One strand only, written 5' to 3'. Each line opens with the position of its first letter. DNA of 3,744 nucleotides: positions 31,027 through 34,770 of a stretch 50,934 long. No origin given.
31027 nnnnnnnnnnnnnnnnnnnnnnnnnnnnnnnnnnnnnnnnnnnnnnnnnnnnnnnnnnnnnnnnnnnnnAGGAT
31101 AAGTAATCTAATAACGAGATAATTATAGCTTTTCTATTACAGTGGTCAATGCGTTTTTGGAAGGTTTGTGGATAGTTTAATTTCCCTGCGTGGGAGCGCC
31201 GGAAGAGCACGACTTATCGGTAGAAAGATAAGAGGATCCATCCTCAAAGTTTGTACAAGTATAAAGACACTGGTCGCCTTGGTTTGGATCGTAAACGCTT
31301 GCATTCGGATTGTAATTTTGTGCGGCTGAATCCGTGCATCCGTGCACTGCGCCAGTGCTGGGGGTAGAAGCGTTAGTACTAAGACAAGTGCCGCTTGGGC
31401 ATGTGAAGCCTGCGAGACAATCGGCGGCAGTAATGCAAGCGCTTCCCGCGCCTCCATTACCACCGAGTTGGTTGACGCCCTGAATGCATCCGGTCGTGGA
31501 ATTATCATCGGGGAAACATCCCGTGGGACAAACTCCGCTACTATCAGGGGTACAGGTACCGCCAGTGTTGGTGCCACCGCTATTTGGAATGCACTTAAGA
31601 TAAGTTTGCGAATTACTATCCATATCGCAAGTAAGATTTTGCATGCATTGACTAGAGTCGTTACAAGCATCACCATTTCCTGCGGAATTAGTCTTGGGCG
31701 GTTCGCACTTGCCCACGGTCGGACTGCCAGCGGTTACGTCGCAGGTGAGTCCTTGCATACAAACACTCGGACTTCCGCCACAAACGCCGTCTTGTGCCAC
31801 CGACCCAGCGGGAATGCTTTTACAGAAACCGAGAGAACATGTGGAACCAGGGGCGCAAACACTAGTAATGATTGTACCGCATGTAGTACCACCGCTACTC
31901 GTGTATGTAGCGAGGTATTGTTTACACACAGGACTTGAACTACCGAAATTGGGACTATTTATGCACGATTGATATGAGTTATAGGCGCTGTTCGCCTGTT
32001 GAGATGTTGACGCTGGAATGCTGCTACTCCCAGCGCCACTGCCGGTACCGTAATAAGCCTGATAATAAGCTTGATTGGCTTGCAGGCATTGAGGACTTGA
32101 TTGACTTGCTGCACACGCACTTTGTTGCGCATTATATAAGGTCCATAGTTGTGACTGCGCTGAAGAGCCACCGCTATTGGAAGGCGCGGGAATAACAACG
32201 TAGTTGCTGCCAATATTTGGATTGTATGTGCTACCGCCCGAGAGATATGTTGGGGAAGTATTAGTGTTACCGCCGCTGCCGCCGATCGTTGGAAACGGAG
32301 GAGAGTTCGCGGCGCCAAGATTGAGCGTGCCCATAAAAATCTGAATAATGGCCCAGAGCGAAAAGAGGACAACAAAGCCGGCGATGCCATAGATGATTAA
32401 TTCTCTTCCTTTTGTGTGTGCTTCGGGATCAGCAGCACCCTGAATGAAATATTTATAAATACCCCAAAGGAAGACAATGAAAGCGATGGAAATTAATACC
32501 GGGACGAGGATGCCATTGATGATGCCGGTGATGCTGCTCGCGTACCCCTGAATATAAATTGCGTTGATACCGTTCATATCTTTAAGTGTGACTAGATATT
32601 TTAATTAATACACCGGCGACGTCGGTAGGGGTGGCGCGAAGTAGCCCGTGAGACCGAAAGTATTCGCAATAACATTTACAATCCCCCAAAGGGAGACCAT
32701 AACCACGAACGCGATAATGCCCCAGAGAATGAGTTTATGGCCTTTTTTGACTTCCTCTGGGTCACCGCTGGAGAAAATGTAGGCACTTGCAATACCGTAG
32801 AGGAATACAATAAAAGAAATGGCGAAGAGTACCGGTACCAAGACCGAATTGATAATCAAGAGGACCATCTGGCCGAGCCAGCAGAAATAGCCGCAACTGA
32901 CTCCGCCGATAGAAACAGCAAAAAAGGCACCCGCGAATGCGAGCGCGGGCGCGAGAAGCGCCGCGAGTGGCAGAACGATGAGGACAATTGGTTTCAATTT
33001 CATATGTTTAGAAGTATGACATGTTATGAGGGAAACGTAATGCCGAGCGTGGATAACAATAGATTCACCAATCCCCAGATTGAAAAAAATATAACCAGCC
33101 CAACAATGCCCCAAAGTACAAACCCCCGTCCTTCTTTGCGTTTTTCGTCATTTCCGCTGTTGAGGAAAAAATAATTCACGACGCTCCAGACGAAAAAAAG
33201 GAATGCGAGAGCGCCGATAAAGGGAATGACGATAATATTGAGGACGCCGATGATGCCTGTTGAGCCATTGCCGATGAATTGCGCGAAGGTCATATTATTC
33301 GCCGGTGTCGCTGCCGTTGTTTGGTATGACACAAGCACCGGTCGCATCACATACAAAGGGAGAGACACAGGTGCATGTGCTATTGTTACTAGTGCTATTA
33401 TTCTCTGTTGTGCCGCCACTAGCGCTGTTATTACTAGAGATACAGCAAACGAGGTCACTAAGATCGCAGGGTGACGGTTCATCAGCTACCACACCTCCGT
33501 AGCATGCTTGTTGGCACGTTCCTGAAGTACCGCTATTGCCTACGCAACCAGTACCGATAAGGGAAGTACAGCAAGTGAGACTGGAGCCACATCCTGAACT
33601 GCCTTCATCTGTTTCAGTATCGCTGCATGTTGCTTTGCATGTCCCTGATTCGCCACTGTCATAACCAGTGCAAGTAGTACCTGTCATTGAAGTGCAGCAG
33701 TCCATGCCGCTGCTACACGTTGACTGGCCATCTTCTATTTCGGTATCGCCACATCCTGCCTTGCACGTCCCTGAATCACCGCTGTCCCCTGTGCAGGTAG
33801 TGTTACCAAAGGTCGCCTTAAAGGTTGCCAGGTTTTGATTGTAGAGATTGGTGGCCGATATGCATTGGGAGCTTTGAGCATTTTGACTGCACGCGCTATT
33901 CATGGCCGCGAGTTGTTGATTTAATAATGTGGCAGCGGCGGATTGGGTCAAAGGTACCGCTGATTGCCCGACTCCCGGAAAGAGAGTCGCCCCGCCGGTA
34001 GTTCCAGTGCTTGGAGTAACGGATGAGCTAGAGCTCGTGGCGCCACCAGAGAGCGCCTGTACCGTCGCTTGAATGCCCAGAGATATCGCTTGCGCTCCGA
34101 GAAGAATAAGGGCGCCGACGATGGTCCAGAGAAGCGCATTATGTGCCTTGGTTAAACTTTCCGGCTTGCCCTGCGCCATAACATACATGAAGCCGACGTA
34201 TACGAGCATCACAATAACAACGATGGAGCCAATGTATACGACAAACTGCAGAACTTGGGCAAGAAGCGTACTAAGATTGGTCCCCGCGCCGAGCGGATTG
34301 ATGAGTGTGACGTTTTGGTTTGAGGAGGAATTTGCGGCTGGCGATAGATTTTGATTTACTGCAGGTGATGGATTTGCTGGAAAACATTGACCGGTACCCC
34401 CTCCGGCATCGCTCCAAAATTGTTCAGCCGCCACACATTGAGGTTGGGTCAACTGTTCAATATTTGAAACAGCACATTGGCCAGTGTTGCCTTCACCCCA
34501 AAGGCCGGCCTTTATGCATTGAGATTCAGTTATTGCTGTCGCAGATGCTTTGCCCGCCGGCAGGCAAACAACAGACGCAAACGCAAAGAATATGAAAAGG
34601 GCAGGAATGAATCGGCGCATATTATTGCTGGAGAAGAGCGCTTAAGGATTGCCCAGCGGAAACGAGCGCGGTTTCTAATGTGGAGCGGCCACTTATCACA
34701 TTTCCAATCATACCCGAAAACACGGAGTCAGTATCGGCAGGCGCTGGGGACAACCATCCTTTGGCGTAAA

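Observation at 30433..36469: Tight eight-gene operon: six tandem VirB2/TrbC-like pilin paralogs behind an orphan solute-binding-like protein and a methyltransferase, with no secretion machinery in the window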

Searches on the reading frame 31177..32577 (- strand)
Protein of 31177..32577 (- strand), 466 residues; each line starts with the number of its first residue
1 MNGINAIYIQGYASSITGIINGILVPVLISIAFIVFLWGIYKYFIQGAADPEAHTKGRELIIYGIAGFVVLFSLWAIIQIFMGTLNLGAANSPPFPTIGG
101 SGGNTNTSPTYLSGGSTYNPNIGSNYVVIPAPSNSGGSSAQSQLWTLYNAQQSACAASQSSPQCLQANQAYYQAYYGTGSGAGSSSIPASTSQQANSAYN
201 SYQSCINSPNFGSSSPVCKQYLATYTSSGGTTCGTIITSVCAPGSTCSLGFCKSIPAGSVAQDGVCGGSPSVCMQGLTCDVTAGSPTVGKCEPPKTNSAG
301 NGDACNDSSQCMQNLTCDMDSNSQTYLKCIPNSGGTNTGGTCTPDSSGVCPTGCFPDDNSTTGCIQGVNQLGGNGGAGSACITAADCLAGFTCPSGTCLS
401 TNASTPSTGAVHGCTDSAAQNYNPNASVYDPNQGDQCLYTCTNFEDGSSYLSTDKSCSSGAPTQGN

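Call 3: search_protein_families(library=pfam, proteins=[window:31177-32577:-], max_evalue=1)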
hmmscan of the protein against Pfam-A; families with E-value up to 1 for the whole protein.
window:31177-32577:- (466 aa): 1 family
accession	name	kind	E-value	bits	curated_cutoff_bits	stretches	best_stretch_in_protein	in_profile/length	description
PF18895.5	T4SS_pilin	-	2.9e-07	30.9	26.6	1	14-81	3-71/71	Type IV secretion system pilin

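Call 50: find_homologous_proteins(query=window:31177-32577:-, max_evalue=0.001)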
Query window:31177-32577:- (466 aa): 32 proteins with E <= 0.001 among 8000 candidates.
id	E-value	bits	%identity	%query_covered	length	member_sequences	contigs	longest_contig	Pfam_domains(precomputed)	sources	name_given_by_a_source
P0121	0.0e+0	1035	100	100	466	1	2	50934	PF18895.6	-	-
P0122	1.3e-48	184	37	96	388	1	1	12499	PF18895.6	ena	-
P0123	5.2e-46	175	54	41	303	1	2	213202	PF18895.6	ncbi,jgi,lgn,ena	ncbi:MAG: pilin [Candidatus Paceibacterota bacterium]|jgi:hypothetical protein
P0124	1.8e-42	164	35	79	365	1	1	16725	PF18895.6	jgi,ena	-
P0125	2.2e-38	150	53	37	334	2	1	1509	PF18895.6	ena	-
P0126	1.2e-37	148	73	21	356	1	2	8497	PF18895.6,PF01683.24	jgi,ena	-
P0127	2.3e-37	147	42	56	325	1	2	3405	PF01683.24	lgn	-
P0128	3.6e-37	146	37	74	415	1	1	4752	PF18895.6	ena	-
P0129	1.5e-36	144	68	25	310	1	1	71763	PF18895.6,PF01683.24,PF23416.2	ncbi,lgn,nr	ncbi:MAG: pilin [Candidatus Kaiserbacteria bacterium]|nr:pilin [Candidatus Kaiserbacteria bacterium]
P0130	3.4e-35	140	47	35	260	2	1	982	PF18895.6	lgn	-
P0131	4.2e-35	140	45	35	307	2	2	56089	PF18895.6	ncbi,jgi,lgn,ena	ncbi:MAG: pilin [Candidatus Paceibacterota bacterium]|jgi:hypothetical protein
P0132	4.8e-35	139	54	37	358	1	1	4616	PF18895.6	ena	-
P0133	6.6e-34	136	71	21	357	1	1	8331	PF18895.6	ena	-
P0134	2.5e-32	130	49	39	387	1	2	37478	PF18895.6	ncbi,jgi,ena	jgi:hypothetical protein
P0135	6.5e-32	129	57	26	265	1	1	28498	PF18895.6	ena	-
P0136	1.2e-31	128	51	37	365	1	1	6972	PF18895.6,PF23416.2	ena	-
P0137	3.9e-31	126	47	43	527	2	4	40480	PF18895.6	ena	-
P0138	1.5e-30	124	34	72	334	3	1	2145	PF07740.19,PF18895.6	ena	-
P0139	1.1e-29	122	36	65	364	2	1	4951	PF18895.6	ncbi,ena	-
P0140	1.5e-29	121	44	37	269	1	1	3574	PF18895.6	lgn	-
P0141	1.9e-29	121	61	21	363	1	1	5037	PF18895.6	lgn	-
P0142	4.3e-29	120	35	59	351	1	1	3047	PF18895.6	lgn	-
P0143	2.7e-28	117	44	36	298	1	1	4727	PF18895.6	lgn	-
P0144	1.6e-27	114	40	43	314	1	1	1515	PF18895.6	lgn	-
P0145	4.6e-27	113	42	37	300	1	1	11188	PF18895.6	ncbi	-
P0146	9.0e-27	112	58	19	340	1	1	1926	PF18895.6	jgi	jgi:hypothetical protein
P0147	2.4e-26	111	54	37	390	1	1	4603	PF18895.6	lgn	-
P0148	6.6e-25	106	42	39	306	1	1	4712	PF18895.6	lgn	-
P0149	1.3e-24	105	56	21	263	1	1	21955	PF18895.6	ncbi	-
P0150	1.4e-24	105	50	23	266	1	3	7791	PF18895.6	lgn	-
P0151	8.3e-24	102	59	21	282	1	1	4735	PF18895.6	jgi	-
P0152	1.2e-21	95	54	18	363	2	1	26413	PF18895.6,PF23416.2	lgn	-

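Call 56: search_protein_families(library=ncbifam, proteins=[window:31177-32577:-], max_evalue=0.01)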
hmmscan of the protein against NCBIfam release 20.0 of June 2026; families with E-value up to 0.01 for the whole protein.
window:31177-32577:- (466 aa): 1 family
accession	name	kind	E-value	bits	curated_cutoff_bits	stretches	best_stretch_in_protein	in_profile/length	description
NF045849.1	ICE_MMCAP2_0565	equivalog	4.2e-08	32.8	40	1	9-84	2-79/80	Mbov_0395 family pilin-like conjugal transfer protein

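Call 57: search_protein_families(library=pfam, proteins=[P0129, P0126, P0136, P0138, P0137, P0122], max_evalue=0.01)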
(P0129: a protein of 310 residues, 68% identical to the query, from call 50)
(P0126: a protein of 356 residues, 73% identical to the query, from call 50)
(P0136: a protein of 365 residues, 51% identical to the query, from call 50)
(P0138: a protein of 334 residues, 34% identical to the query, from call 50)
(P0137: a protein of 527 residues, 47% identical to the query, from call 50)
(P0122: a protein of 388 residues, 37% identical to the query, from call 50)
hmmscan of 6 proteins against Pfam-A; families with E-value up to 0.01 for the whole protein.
P0129 (310 aa): 6 families
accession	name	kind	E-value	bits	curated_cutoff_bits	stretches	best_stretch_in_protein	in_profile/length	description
PF18895.5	T4SS_pilin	-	2.5e-08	34.3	26.6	1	14-81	3-71/71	Type IV secretion system pilin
PF01683.23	EB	-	3.3e-07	30.7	24.3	0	135-156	19-40/52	EB module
PF23416.1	DUF7107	-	3.4e-05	24.5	24.6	0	137-156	28-47/48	Domain of unknown function (DUF7107)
PF04706.18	Dickkopf_N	-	0.00048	20.8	25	0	238-260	29-51/51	Dickkopf N-terminal cysteine-rich region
PF07740.17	Toxin_12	-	0.001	20.1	21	0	186-204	5-23/30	Ion channel inhibitory toxin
PF00095.26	WAP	-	0.0017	19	20.8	0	226-261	3-36/41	WAP-type (Whey Acidic Protein) 'four-disulfide core'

P0126 (356 aa): 3 families
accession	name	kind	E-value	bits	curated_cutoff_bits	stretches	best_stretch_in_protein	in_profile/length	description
PF18895.5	T4SS_pilin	-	1.5e-09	38.2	26.6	1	15-81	4-71/71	Type IV secretion system pilin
PF01683.23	EB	-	1.5e-07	31.8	24.3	1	218-252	9-40/52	EB module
PF23416.1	DUF7107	-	0.00039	21.1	24.6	0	233-255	1-23/48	Domain of unknown function (DUF7107)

P0136 (365 aa): 3 families
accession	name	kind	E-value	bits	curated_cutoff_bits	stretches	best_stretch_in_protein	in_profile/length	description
PF23416.1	DUF7107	-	3.5e-09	37.3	24.6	1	185-231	1-47/48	Domain of unknown function (DUF7107)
PF18895.5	T4SS_pilin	-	1.1e-08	35.5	26.6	1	14-80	4-71/71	Type IV secretion system pilin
PF01683.23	EB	-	0.00019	21.9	24.3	0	201-231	10-40/52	EB module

P0138 (334 aa): 2 families
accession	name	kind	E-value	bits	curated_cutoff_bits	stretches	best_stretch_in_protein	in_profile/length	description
PF07740.17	Toxin_12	-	3.6e-09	37.5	21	1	237-265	6-30/30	Ion channel inhibitory toxin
PF18895.5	T4SS_pilin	-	3.2e-06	27.6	26.6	1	37-103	7-71/71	Type IV secretion system pilin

P0137 (527 aa): 2 families
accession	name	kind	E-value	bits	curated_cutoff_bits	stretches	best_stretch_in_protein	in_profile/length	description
PF18895.5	T4SS_pilin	-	7.8e-08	32.7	26.6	1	14-81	3-71/71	Type IV secretion system pilin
PF23416.1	DUF7107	-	1.9e-05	25.3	24.6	1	463-513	1-47/48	Domain of unknown function (DUF7107)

P0122 (388 aa): 2 families
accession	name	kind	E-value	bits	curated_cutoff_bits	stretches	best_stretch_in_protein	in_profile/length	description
PF18895.5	T4SS_pilin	-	9.4e-07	29.3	26.6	1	14-81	10-71/71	Type IV secretion system pilin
PF04706.18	Dickkopf_N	-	0.00087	20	25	2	221-267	2-45/51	Dickkopf N-terminal cysteine-rich region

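Call 61: predict_structure(alignment_id=A4)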
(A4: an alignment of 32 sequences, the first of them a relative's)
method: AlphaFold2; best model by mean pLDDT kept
length: 466 residues; sequences in the alignment: 32
mean_pLDDT: 69.7   pTM: 0.30
mean pLDDT of the five models: 69.7, 69.1, 68.5, 66.4, 66.1
residues with pLDDT >= 90: 63; 70-90: 216; 50-70: 76; < 50: 111
segments of 3 or more residues with pLDDT < 50: 100-137, 180-188, 225-229, 235-238, 257-262, 335-340, 368-373, 404-410, 433-445, 447-454, 461-466
pLDDT, mean of each block of 10 residues (from residue 1): 58 77 86 87 81 85 89 87 69 56 40 36 33 50 89 92 92 80 44 65 80 74 51 55 73 59 64 77 68 82 93 93 84 58 83 82 69 64 90 92 51 77 76 43 40 53 41
secondary structure, 60 per line:
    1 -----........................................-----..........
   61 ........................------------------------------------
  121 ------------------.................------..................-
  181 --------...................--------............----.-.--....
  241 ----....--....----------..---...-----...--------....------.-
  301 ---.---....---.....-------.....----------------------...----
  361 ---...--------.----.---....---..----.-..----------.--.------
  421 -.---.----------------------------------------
elements in order: H6-45 H51-84 H139-155 H162-179 H189-207 H216-227 E245-248 E251-254 E278-280 E289-292 E315-319 E327-331 E354-356 E364-366

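Call 63: fold_search(model_id=the predicted structure, library=pdb)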
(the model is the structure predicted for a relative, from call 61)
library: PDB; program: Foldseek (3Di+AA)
matches with E <= 10: 17; with E <= 0.001: 0
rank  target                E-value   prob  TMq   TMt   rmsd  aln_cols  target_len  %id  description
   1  1imt_MODEL_1_A        3.8e-02  0.87  0.08  0.34   8.3        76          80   22  MAMBA INTESTINAL TOXIN 1, NMR, 39 STRUCTURES (released 1999-04-20)
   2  5o57_MODEL_1_A        2.6e-01  0.66  0.08  0.32   8.6        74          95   22  Solution Structure of the N-terminal Region of Dkk4 (released 2018-06-13)
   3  5z5k_B                5.7e-01  0.41  0.07  0.40   7.9        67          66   21  Structure of the DCC-Draxin complex (released 2018-06-20)
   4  2n8f_MODEL_1_A        1.3e+00  0.23  0.10  0.39   5.0        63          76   21  Chemical shift assignments and structure calculation of spider toxin pi-hexatoxin-Hi1a (released 2016-10-19)
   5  8fey_MODEL_1_A        2.2e+00  0.20  0.06  0.57   4.4        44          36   20  Solution structure of Pmu1a (released 2023-03-29)
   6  2kni_MODEL_1_A        5.6e+00  0.21  0.07  0.63   2.9        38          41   21  High-resolution solution structure of the ASIC1a blocker PcTX1 (released 2010-09-01)
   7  2a2v_MODEL_1_A        6.0e+00  0.16  0.06  0.62   3.0        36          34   19  The solution structure of Jingzhaotoxin-XI (released 2005-07-05)
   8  1g9p_MODEL_1_A        6.4e+00  0.18  0.06  0.46   2.6        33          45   33  SOLUTION STRUCTURE OF THE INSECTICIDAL CALCIUM CHANNEL BLOCKER OMEGA-ATRACOTOXIN-HV2A (released 2002-02-21)
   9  1mct_I                7.6e+00  0.20  0.04  0.62   0.7        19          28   37  THE REFINED 1.6 ANGSTROMS RESOLUTION CRYSTAL STRUCTURE OF THE COMPLEX FORMED BETWEEN PORCINE BETA-TRYPSIN AND MCTI-A,  (released 1994-01-31)
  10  7ogr_D                7.6e+00  0.02  0.06  0.07  14.7       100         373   10  Structure of the apo-state of the bacteriophage PhiKZ non-virion RNA polymerase (released 2021-07-07)
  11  1koz_MODEL_1_A        8.1e+00  0.14  0.07  0.63   2.0        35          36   17  SOLUTION STRUCTURE OF OMEGA-GRAMMOTOXIN SIA (released 2002-08-28)
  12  6rgy_A                8.1e+00  0.09  0.11  0.19   6.7        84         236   15  Revisiting pH-gated conformational switch. Complex HK853-RR468 pH 7.5 (released 2020-02-19)
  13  7ymi_Z                8.6e+00  0.10  0.09  0.45   4.8        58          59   24  PSII-Pcb Dimer of Acaryochloris Marina (released 2023-08-16)
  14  1f2s_I                9.1e+00  0.14  0.05  0.68   5.1        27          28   26  CRYSTAL STRUCTURE OF THE COMPLEX FORMED BETWEEN BOVINE BETA-TRYPSIN AND MCTI-A, A TRYPSIN INHIBITOR OF SQUASH FAMILY A (released 2000-06-05)
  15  7sbf_R                9.1e+00  0.09  0.14  0.21   7.4       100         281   18  PZM21 bound Mu Opioid Receptor-Gi Protein Complex (released 2022-04-20)
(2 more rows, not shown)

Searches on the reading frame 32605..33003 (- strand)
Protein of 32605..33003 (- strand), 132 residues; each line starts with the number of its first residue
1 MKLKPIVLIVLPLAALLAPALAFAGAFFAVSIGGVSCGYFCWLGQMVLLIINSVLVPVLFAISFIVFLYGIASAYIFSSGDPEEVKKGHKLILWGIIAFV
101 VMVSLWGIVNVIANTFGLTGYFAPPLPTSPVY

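Call 3: search_protein_families(library=pfam, proteins=[window:32605-33003:-], max_evalue=1)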
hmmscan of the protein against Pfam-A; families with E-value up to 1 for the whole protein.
window:32605-33003:- (132 aa): 3 families
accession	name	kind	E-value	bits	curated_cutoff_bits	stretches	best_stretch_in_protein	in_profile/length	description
PF18895.5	T4SS_pilin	-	1.8e-07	31.5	26.6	1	55-112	16-71/71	Type IV secretion system pilin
PF05875.18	Ceramidase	-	0.05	13.4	32.5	1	37-111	114-188/259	Ceramidase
PF17364.7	DUF5389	-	0.21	12.1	25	1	83-114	4-35/104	Family of unknown function (DUF5389)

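Call 56: search_protein_families(library=ncbifam, proteins=[window:32605-33003:-], max_evalue=0.01)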
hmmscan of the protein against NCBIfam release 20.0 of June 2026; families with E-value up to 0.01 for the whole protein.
window:32605-33003:- (132 aa): 1 family
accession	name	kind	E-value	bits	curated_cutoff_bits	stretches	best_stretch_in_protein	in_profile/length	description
NF045849.1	ICE_MMCAP2_0565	equivalog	4.2e-09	36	40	1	47-115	9-79/80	Mbov_0395 family pilin-like conjugal transfer protein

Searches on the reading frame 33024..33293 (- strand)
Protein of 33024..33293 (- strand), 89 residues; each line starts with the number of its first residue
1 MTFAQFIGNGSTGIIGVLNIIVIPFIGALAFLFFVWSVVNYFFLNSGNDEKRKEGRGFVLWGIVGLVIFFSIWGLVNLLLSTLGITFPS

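Call 3: search_protein_families(library=pfam, proteins=[window:33024-33293:-], max_evalue=1)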
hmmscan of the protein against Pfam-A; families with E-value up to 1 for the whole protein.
window:33024-33293:- (89 aa): 3 families
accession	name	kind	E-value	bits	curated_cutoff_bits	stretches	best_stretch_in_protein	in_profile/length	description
PF18895.5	T4SS_pilin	-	1.2e-10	41.7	26.6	1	20-79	15-71/71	Type IV secretion system pilin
PF10251.14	PEN-2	-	0.036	14.9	25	1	25-72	13-64/93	Presenilin enhancer-2 subunit of gamma secretase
PF06570.16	DUF1129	-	0.081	13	29.1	1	6-83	103-175/207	Protein of unknown function (DUF1129)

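Call 56: search_protein_families(library=ncbifam, proteins=[window:33024-33293:-], max_evalue=0.01)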
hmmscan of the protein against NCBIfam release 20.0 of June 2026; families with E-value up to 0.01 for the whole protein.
window:33024-33293:- (89 aa): 1 family
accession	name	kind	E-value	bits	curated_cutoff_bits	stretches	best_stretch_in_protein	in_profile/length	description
NF045849.1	ICE_MMCAP2_0565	equivalog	1.6e-09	37.3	40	1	9-82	4-79/80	Mbov_0395 family pilin-like conjugal transfer protein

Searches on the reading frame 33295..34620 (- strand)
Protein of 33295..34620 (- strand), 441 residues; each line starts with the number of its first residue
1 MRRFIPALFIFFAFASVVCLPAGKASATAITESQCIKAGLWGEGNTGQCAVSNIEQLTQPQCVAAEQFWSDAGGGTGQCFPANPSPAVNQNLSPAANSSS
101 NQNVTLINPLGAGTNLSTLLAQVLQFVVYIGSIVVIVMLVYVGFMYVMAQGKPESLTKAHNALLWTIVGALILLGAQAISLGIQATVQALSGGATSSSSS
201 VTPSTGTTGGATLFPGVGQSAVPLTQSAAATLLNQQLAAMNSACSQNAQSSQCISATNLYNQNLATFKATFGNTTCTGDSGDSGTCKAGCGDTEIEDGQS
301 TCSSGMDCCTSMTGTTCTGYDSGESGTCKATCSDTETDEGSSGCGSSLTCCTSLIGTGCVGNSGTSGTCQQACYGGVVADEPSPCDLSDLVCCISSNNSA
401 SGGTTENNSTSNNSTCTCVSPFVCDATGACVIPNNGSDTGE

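Call 3: search_protein_families(library=pfam, proteins=[window:33295-34620:-], max_evalue=1)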
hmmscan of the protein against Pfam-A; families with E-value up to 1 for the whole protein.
window:33295-34620:- (441 aa): 7 families
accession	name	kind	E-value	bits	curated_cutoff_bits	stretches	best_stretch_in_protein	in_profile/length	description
PF18895.5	T4SS_pilin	-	2.1e-08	34.6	26.6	1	114-179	3-67/71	Type IV secretion system pilin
PF00499.25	Oxidored_q3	-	0.0057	16.8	33.2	1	123-212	39-120/146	NADH-ubiquinone/plastoquinone oxidoreductase chain 6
PF01528.21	Herpes_glycop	-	0.021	14.1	25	1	102-191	55-147/373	Herpesvirus glycoprotein M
PF02790.20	COX2_TM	-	0.056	14.1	22.8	1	116-181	19-86/88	Cytochrome C oxidase subunit II, transmembrane domain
PF07860.16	CCD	-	0.065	13.7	25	1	157-261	18-118/130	WisP family C-Terminal Region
PF13841.11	Defensin_beta_2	-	0.11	13.4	22.2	0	324-351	5-30/30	Beta defensin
PF19168.5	DUF5850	-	0.22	12.4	25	0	59-130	44-113/171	Family of unknown function (DUF5850)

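Call 56: search_protein_families(library=ncbifam, proteins=[window:33295-34620:-], max_evalue=0.01)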
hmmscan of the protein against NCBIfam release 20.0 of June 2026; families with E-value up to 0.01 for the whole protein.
window:33295-34620:- (441 aa): 1 family
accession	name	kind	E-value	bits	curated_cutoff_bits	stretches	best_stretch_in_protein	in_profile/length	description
NF045849.1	ICE_MMCAP2_0565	equivalog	0.0091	15.7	40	0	114-183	7-76/80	Mbov_0395 family pilin-like conjugal transfer protein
